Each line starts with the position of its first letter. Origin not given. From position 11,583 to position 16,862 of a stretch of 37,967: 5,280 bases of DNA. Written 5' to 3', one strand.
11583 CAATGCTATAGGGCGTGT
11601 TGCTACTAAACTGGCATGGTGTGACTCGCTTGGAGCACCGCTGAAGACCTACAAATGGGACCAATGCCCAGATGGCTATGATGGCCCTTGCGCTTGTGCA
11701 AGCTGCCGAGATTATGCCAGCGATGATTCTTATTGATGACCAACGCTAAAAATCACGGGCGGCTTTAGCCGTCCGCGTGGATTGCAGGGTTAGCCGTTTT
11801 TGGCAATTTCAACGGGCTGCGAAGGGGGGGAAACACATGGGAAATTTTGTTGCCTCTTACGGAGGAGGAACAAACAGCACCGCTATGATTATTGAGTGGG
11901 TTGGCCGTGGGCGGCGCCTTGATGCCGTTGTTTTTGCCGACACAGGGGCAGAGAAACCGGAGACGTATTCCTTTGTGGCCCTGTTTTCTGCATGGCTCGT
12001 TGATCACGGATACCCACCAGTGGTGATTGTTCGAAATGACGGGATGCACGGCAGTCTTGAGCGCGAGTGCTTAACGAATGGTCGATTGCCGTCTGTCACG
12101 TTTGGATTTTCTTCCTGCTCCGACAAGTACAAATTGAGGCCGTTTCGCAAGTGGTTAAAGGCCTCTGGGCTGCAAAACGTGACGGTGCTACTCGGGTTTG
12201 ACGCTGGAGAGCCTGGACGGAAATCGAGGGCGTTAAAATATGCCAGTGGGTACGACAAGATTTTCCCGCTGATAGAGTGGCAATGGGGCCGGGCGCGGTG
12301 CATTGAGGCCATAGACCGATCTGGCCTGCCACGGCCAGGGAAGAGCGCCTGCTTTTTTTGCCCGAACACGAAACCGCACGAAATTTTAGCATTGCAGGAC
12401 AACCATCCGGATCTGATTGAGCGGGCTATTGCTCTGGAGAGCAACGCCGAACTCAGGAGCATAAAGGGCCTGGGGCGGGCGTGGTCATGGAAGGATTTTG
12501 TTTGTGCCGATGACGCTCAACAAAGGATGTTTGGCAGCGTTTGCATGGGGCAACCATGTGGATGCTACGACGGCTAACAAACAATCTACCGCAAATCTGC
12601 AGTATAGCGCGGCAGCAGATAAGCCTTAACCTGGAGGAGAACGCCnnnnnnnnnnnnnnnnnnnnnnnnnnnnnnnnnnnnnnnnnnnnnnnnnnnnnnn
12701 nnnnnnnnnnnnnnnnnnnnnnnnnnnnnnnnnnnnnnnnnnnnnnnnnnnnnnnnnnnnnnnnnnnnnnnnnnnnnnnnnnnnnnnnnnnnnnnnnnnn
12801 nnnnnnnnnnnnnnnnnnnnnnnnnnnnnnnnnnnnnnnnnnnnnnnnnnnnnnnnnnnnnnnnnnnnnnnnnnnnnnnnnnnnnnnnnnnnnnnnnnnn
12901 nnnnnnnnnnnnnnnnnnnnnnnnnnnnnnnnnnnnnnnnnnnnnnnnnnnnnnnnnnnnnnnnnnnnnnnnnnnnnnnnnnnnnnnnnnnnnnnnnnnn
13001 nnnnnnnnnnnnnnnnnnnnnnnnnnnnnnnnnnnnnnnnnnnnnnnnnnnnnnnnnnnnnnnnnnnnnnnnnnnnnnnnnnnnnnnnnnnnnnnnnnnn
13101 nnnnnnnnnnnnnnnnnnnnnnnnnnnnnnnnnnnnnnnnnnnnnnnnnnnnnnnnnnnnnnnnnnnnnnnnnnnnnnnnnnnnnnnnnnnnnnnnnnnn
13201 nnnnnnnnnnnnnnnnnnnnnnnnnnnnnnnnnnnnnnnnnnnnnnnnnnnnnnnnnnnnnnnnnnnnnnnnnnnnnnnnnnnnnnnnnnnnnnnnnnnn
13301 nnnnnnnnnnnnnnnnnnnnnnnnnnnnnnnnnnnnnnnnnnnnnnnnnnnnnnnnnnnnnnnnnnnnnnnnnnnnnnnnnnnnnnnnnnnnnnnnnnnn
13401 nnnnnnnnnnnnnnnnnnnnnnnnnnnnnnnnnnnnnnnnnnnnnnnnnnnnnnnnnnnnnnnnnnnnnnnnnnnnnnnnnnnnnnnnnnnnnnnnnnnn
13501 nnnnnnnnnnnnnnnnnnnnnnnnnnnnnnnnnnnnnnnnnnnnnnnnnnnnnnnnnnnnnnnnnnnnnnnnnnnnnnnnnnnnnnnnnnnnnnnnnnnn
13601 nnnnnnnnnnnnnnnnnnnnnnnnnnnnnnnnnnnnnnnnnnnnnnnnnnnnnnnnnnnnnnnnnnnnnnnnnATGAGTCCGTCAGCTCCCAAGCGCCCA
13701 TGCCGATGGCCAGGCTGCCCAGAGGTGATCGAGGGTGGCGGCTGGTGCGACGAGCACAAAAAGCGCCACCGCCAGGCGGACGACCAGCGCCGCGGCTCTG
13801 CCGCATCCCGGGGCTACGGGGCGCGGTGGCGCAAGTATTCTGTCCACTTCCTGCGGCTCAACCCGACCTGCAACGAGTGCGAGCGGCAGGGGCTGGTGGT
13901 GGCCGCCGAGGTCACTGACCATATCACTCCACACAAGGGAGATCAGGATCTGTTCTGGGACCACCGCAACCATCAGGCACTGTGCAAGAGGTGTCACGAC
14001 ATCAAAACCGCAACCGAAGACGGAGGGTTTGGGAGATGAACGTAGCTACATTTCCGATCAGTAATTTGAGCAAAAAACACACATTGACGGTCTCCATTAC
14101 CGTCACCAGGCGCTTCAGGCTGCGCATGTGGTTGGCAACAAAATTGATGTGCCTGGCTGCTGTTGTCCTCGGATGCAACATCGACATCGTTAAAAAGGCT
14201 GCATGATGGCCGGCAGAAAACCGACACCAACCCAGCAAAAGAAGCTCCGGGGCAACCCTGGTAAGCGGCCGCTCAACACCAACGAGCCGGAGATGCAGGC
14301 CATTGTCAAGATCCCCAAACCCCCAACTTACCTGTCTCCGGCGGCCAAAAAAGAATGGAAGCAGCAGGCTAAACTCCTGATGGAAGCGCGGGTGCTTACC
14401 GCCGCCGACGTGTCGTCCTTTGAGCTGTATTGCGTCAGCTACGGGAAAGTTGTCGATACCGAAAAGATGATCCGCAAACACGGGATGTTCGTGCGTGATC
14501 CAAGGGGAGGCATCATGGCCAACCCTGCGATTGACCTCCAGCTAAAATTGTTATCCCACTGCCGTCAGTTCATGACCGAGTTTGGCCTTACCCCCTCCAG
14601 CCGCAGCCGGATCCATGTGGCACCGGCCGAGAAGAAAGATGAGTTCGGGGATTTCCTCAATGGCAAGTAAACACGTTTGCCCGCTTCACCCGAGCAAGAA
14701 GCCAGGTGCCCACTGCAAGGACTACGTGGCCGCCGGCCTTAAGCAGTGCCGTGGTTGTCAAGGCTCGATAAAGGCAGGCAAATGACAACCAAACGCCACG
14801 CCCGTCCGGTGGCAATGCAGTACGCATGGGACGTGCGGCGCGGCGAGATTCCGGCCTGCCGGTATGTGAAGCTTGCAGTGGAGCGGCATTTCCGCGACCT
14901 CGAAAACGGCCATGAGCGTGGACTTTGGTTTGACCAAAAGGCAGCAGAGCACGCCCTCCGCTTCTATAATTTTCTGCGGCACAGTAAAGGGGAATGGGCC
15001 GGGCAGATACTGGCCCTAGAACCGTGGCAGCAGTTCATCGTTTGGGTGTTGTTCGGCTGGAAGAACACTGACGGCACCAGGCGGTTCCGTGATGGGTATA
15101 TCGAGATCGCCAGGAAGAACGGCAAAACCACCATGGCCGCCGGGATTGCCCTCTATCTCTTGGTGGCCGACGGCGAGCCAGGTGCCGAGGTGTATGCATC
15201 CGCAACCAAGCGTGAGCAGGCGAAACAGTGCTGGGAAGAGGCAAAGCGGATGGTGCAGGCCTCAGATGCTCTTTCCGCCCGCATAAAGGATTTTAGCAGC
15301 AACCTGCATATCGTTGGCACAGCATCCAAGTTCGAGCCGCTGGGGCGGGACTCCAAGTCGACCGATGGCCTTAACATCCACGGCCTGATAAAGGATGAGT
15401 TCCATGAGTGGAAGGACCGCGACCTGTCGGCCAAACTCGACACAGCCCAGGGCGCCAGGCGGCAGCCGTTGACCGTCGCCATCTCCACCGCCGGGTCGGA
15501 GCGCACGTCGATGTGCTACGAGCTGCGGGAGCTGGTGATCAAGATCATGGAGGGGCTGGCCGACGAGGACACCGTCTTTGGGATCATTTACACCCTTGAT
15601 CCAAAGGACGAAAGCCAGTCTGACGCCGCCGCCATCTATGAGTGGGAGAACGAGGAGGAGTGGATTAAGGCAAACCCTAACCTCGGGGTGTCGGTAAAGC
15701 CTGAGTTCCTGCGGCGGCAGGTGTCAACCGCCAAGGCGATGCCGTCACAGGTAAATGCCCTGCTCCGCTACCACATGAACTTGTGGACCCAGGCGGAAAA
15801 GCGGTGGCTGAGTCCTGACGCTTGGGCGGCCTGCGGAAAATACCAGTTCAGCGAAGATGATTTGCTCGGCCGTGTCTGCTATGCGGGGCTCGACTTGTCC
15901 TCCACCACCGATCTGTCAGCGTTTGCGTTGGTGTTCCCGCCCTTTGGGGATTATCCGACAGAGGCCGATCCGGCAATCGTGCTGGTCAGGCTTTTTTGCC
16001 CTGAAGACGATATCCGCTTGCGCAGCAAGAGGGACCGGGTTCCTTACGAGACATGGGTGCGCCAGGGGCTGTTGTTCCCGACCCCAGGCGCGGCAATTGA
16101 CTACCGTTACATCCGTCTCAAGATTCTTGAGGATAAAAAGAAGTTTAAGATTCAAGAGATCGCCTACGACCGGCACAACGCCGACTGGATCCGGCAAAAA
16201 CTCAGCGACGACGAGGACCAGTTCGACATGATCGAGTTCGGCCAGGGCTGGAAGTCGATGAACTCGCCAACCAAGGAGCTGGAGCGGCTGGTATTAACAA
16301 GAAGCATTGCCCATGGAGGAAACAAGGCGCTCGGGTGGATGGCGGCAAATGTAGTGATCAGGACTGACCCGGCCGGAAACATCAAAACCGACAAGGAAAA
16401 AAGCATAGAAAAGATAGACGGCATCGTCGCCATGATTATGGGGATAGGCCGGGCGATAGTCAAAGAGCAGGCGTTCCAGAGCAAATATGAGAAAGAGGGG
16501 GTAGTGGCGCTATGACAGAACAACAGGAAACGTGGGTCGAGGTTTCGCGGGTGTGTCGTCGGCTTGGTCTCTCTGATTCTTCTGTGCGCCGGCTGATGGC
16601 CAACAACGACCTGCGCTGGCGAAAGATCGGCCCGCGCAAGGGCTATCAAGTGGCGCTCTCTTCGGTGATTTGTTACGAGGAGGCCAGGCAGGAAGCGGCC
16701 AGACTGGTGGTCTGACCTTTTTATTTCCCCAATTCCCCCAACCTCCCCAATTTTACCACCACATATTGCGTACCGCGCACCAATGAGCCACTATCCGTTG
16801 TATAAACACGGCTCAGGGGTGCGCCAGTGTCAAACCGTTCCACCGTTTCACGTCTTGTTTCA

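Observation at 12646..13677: Integron-type integrase (IntI-like) inside a phage, translationally chained to HNH-TerS-TerL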

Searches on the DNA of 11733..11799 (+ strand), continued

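Call 96: search_with_rna_model(model_id=R2, sources=[window, L004, L005, L006, L007, L008, L009, L010, L220, L221, L011, L015, L054, L030], max_evalue=1)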
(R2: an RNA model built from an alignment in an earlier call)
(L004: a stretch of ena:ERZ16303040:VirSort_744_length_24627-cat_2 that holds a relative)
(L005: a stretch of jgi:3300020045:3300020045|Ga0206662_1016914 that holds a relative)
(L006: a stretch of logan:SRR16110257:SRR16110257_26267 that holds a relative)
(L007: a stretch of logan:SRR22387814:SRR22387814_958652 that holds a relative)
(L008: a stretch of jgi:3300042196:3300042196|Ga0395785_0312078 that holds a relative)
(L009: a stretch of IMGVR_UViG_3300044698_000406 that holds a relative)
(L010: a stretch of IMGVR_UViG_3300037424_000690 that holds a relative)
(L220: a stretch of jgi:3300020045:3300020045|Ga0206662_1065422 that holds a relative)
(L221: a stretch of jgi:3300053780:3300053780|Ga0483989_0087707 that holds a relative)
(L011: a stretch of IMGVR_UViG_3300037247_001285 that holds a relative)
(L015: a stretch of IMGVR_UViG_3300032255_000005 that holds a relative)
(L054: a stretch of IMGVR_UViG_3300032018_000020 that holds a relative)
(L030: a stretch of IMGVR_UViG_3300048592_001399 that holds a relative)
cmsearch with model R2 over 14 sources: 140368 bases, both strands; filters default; matches with E-value up to 1: 27.
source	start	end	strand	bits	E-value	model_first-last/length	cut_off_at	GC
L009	7103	7199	+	44.2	8.5e-08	1-70/70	no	0.52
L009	4275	4339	+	42.7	1.8e-07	1-70/70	no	0.49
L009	5996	6060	+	40.7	5.3e-07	1-70/70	no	0.51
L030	6090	6166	+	38.1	2.1e-06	1-70/70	no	0.69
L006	959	1058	+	37.3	3.2e-06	1-70/70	no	0.6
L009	6782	6877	+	37.2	3.3e-06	1-70/70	no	0.59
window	11734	11799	+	37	3.7e-06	1-70/70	no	0.55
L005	3027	3120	+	35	1.1e-05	1-70/70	no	0.6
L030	7091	7166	+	34.3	1.6e-05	1-70/70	no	0.63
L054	408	504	+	33.9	1.9e-05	1-70/70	no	0.61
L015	6625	6693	+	32.2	4.7e-05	1-70/70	no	0.42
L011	7556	7635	+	31.3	7.6e-05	1-70/70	no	0.43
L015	6340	6432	+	30.4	0.00012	1-70/70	no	0.46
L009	5274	5372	+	30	0.00015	1-70/70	no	0.66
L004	44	140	+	29.2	0.00024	1-70/70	no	0.52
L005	2281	2420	+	28.4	0.00035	1-70/70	no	0.55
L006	377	471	+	28.3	0.00037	1-70/70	no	0.55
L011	7352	7417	+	27.8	0.00049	1-70/70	no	0.38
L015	7299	7394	+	26.5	0.00096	1-70/70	no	0.42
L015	6907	6979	+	26.1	0.0012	1-70/70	no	0.42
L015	5950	6024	+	25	0.0021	1-70/70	no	0.47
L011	6701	6777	+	24.8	0.0024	1-70/70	no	0.4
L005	1757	1896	+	24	0.0036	1-70/70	no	0.52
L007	851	1051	+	22.2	0.0092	1-70/70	no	0.5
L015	7594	7674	+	19.3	0.042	1-70/70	no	0.44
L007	460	556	+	17.5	0.11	1-70/70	no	0.59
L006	680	778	+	17.4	0.12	1-70/70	no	0.51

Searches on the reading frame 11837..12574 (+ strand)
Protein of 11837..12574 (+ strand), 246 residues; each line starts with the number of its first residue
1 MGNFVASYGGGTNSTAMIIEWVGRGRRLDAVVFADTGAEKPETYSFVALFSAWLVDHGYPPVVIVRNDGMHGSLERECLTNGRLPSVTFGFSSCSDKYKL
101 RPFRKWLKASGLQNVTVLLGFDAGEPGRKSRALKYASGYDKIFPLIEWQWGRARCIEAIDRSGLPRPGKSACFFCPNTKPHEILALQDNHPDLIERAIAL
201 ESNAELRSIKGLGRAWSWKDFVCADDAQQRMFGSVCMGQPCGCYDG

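Call 3: search_protein_families(library=ncbifam, proteins=[window:11837-12574:+], max_evalue=0.001)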
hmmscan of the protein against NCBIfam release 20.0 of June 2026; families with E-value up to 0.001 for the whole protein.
window:11837-12574:+ (246 aa): 1 family
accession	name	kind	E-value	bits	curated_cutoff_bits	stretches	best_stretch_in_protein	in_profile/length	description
NF006327.0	PRK08557.1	equivalog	0.00053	18.9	366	0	6-203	186-382/415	hypothetical protein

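Call 4: search_protein_families(library=pfam, proteins=[window:11837-12574:+], max_evalue=0.001)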
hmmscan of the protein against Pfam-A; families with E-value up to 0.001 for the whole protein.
window:11837-12574:+ (246 aa): 1 family
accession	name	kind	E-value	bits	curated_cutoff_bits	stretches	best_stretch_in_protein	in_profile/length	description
PF01507.26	PAPS_reduct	-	0.0009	19.7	22.5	0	4-150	2-142/175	Phosphoadenosine phosphosulfate reductase domain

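Call 60: search_protein_families(library=phrogs, proteins=[window:11837-12574:+], max_evalue=0.001)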
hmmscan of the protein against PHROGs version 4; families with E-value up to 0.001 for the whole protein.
window:11837-12574:+ (246 aa): 2 families
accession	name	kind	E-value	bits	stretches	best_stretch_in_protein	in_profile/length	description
phrog_424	-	moron, auxiliary metabolic gene and host takeover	9.9e-35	121.4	1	3-212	162-376/460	phosphoadenosine phosphosulfate reductase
phrog_15238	-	unknown function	3.2e-07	31.5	1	4-49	14-59/215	-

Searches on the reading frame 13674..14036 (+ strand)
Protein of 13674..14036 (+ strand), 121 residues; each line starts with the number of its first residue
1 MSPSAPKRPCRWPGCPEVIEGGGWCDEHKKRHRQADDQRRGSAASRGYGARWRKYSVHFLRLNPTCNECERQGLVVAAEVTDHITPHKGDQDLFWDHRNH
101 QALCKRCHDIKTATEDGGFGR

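Call 3: search_protein_families(library=ncbifam, proteins=[window:13674-14036:+], max_evalue=0.001)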
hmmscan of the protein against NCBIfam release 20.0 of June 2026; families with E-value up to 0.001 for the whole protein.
window:13674-14036:+ (121 aa): 0 families

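Call 4: search_protein_families(library=pfam, proteins=[window:13674-14036:+], max_evalue=0.001)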
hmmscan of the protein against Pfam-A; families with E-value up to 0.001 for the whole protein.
window:13674-14036:+ (121 aa): 1 family
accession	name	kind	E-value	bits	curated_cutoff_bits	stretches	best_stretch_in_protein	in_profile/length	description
PF01844.29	HNH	-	1.1e-05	25.9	21.4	1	66-113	1-46/47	HNH endonuclease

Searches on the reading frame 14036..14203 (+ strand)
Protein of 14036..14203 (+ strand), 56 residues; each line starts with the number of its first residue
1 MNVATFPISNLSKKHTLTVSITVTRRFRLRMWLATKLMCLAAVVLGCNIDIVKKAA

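Call 10: search_protein_families(library=pfam, proteins=[window:14036-14203:+], max_evalue=0.01)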
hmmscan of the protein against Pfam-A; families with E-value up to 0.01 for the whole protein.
window:14036-14203:+ (56 aa): 0 families

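Call 60: search_protein_families(library=phrogs, proteins=[window:14036-14203:+], max_evalue=0.001)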
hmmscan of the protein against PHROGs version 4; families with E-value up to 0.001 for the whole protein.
window:14036-14203:+ (56 aa): 0 families

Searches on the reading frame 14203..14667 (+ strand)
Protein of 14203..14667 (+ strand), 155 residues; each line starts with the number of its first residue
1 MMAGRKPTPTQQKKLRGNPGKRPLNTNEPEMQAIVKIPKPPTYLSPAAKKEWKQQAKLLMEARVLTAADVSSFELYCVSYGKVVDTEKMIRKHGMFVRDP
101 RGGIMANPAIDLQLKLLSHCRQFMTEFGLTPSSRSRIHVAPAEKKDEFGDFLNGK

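Call 3: search_protein_families(library=ncbifam, proteins=[window:14203-14667:+], max_evalue=0.001)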
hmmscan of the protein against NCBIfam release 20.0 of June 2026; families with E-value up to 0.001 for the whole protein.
window:14203-14667:+ (155 aa): 1 family
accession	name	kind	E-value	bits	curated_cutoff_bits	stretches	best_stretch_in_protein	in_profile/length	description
TIGR01558.1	sm_term_P27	equivalog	1.6e-24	86.1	45.6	1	39-146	1-110/116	phage terminase small subunit P27 family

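Call 4: search_protein_families(library=pfam, proteins=[window:14203-14667:+], max_evalue=0.001)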
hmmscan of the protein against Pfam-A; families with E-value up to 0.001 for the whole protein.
window:14203-14667:+ (155 aa): 1 family
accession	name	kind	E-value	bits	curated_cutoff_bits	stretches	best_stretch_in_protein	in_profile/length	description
PF05119.17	Terminase_4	-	3.3e-25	88.8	24.7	1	48-143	1-97/98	Phage terminase, small subunit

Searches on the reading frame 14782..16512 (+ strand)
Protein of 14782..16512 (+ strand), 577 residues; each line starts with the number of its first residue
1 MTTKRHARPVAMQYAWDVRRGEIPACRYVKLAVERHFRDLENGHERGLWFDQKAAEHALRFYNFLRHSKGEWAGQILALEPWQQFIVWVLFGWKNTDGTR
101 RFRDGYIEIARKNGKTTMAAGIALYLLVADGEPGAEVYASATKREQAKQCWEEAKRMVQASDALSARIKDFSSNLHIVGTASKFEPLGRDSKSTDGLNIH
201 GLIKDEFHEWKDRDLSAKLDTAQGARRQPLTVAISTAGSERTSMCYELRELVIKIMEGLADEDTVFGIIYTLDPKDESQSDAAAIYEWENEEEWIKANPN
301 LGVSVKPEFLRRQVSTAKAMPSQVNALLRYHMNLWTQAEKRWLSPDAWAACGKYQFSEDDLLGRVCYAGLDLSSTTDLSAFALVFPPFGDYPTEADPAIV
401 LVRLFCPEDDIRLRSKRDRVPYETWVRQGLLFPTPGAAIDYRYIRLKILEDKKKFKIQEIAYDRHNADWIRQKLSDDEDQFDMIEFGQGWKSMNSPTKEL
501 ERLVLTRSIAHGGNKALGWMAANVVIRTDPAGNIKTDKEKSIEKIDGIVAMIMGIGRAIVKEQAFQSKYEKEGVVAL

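Call 3: search_protein_families(library=ncbifam, proteins=[window:14782-16512:+], max_evalue=0.001)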
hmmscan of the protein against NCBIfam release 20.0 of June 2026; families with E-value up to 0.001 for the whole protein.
window:14782-16512:+ (577 aa): 0 families

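Call 4: search_protein_families(library=pfam, proteins=[window:14782-16512:+], max_evalue=0.001)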
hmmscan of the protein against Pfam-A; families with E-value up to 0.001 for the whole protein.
window:14782-16512:+ (577 aa): 2 families
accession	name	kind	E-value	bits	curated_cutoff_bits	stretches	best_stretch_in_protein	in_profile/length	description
PF20441.4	TerL_nuclease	-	1.1e-42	146.6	24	1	287-562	19-286/286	Terminase large subunit, endonuclease domain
PF03354.21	TerL_ATPase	-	2.7e-35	122.1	23.7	1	81-251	1-175/178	Terminase large subunit, ATPase domain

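Call 79: search_dna_similar(query=window:14782-16512:+, collection=phages, mode=protein, max_rows=12)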
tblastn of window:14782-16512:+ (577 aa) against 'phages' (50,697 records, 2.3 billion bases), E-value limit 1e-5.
Records with a match: 3130; places in all: 3139; records where one place covers at least 80% of the query: 2183.
Best place of each record, by identity: <60% 3130.
By first word of the organism name: Streptococcus 464; Lactococcus 410; Arthrobacter 249; Staphylococcus 227; Vibrio 223; Mycobacterium 156; Enterococcus 142; Paenibacillus 110; Gordonia 109; Streptomyces 76; and 111 more.
By host as written in the record: - 388; Lactococcus lactis 244; Arthrobacter sp. ATCC 21022 160; Streptococcus thermophilus 130; Mycobacterium smegmatis mc2 155 108; Gordonia terrae 3612 67; Staphylococcus aureus 60; Ralstonia solanacearum 49; and 770 more.
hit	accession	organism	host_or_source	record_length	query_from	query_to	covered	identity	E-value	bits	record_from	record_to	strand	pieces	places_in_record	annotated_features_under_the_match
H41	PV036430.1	phage NatCom_20922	human feces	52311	50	577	92%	43.1%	4e-120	397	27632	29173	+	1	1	terminase large subunit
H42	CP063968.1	Clostridium phage CWou-2020b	Clostridium botulinum BKT2873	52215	50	577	92%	42.9%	2e-124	409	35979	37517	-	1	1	terminase large subunit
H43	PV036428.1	phage NatCom_18656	human feces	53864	50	577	92%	42.8%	6e-120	396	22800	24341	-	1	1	terminase large subunit | hypothetical protein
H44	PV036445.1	Evtepia phage NatCom_42594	Evtepia sp. 900546255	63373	50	577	92%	42.8%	6e-120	396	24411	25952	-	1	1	terminase large subunit | hypothetical protein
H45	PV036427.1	Evtepia phage NatCom_11697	Evtepia sp.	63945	50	577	92%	42.8%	6e-120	396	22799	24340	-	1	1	terminase large subunit | hypothetical protein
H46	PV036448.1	phage NatCom_34192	human feces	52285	50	577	92%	42.8%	5e-119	394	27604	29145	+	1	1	terminase large subunit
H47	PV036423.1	phage NatCom_17901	human feces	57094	46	577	92%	42.2%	2e-115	383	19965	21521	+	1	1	terminase large subunit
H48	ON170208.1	Ralstonia phage YO122_1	Ralstonia solanacearum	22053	14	566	96%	40.5%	1e-116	386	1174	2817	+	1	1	record has no annotation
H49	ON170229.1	Ralstonia phage YO135_1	Ralstonia solanacearum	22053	14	566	96%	40.5%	1e-116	386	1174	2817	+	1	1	record has no annotation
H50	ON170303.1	Ralstonia phage YO178_3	Ralstonia solanacearum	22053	14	566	96%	40.5%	1e-116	386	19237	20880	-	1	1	record has no annotation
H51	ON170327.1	Ralstonia phage YO194_1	Ralstonia solanacearum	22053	14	566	96%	40.5%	1e-116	386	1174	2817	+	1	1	record has no annotation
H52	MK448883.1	Streptococcus phage Javan244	Streptococcus gordonii MB666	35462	50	577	92%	42.4%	2e-118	392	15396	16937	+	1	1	terminase large subunit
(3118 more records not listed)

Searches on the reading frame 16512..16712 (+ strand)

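Call 10: search_protein_families(library=pfam, proteins=[window:16512-16712:+], max_evalue=0.01)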
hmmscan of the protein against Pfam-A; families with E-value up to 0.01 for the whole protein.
window:16512-16712:+ (67 aa): 2 families
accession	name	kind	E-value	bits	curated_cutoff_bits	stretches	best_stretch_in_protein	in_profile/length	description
PF12728.13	HTH_17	-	0.0043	17.7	27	1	11-40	4-33/51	Helix-turn-helix domain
PF09339.16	HTH_IclR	-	0.0062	16.7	22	1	4-30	15-40/52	IclR helix-turn-helix domain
